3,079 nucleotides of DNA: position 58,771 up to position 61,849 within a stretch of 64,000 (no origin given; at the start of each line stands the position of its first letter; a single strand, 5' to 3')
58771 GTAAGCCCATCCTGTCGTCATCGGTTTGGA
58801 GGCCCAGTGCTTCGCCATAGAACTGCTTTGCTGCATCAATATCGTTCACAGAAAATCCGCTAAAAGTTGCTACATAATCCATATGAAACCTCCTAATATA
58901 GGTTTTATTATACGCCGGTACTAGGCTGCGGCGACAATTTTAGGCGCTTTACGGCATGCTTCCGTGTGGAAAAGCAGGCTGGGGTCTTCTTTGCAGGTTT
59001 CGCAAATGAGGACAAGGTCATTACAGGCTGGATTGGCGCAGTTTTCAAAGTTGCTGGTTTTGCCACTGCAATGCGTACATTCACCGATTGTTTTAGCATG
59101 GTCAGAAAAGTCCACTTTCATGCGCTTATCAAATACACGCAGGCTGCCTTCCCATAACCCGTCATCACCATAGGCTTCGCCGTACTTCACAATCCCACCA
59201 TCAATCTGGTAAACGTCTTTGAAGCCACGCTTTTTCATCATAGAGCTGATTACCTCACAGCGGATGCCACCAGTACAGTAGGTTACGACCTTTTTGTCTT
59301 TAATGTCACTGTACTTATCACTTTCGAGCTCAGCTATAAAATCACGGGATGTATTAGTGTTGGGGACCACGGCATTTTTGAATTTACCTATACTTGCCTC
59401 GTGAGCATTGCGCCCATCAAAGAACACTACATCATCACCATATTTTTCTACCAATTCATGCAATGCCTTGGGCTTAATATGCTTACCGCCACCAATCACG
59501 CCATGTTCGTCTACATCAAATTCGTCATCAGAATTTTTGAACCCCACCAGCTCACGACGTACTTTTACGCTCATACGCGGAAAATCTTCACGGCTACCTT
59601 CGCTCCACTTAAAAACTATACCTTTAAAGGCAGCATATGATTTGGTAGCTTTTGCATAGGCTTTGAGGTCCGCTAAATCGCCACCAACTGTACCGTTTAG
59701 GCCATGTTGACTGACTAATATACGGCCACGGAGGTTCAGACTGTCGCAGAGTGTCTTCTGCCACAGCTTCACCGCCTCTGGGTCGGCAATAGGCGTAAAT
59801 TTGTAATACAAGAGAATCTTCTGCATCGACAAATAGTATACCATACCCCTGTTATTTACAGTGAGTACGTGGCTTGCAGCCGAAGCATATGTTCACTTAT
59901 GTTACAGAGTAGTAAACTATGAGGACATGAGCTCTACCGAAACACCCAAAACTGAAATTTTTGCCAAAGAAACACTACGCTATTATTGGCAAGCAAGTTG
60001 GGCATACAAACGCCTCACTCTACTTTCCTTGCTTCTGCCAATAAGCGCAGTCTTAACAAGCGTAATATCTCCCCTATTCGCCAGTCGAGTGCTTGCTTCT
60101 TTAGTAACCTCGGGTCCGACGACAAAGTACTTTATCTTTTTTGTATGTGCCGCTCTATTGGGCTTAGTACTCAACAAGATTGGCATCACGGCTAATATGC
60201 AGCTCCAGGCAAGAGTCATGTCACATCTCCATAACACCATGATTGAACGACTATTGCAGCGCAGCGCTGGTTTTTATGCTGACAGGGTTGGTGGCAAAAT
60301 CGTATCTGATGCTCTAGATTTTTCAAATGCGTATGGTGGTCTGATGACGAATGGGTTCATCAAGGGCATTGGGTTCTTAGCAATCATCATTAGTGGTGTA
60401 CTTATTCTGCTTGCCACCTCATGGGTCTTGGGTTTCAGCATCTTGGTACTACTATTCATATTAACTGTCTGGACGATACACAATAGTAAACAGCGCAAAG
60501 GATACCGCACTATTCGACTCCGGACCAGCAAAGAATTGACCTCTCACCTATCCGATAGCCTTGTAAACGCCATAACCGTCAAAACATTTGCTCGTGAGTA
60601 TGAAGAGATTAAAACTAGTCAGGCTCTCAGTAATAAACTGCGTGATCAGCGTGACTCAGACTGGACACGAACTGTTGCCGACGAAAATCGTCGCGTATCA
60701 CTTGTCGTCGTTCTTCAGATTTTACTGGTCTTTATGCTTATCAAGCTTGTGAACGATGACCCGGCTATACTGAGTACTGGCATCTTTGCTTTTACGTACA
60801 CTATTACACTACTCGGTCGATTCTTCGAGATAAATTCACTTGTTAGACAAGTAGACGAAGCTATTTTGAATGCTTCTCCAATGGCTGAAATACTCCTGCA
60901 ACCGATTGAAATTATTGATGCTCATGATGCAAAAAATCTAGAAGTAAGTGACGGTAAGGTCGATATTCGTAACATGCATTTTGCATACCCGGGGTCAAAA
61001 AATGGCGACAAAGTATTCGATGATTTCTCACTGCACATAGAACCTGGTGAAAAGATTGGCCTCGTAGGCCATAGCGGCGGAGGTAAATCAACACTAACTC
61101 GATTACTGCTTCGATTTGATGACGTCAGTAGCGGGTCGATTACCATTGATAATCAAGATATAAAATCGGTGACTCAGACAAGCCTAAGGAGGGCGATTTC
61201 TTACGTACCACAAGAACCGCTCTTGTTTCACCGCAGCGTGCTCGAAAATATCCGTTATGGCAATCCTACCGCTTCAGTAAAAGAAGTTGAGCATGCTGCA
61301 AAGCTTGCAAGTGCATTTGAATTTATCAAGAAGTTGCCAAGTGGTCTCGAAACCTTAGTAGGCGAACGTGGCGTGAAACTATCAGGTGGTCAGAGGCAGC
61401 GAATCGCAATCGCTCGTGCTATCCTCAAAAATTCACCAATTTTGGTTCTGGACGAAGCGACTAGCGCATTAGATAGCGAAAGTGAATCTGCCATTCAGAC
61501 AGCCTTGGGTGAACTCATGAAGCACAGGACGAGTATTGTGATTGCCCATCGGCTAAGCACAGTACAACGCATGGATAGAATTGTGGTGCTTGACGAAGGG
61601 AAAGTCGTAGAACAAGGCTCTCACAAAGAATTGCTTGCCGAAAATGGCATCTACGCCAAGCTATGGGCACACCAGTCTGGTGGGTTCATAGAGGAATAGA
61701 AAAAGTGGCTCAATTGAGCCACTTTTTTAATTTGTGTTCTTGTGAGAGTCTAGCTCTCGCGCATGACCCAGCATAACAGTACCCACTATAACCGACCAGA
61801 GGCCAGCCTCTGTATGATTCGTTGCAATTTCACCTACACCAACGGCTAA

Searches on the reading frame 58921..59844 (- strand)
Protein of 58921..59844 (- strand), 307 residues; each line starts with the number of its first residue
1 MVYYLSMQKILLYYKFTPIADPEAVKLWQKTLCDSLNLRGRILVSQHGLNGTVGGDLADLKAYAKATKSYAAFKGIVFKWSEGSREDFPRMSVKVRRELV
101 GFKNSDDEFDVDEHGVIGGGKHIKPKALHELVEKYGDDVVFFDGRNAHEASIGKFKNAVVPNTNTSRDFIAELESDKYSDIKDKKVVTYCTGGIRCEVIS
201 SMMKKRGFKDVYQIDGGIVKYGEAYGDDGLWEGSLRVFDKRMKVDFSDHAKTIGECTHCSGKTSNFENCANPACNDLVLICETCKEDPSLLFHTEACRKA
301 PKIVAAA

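Call 50: search_protein_families(library=pfam, proteins=[window:58921-59844:-], max_evalue=0.0001)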
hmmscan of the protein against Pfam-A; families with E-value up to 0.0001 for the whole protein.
window:58921-59844:- (307 aa): 3 families
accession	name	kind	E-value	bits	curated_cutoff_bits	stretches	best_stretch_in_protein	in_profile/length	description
PF17773.7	UPF0176_N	-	8.2e-22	77.8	26.2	1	9-98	2-91/92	UPF0176 acylphosphatase like domain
PF12368.13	Rhodanese_C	-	7.9e-16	58.6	26.9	1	232-297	1-65/66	Rhodanase C-terminal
PF00581.25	Rhodanese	-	5.8e-09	36.8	22.2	1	128-222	5-100/102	Rhodanese-like domain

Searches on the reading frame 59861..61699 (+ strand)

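Call 80: search_protein_families(library=pfam, proteins=[window:59861-61699:+], max_evalue=0.00001)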
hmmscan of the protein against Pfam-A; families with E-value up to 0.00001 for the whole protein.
window:59861-61699:+ (612 aa): 3 families
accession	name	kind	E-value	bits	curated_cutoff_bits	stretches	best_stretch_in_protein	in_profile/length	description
PF00005.33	ABC_tran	-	7e-33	114.6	25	1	387-535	2-137/137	ABC transporter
PF00664.28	ABC_membrane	-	2.7e-17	63.8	28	1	54-260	2-213/274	ABC transporter transmembrane region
PF02463.25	SMC_N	-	9.9e-09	35.4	40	1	238-576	135-210/220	RecF/RecN/SMC N terminal domain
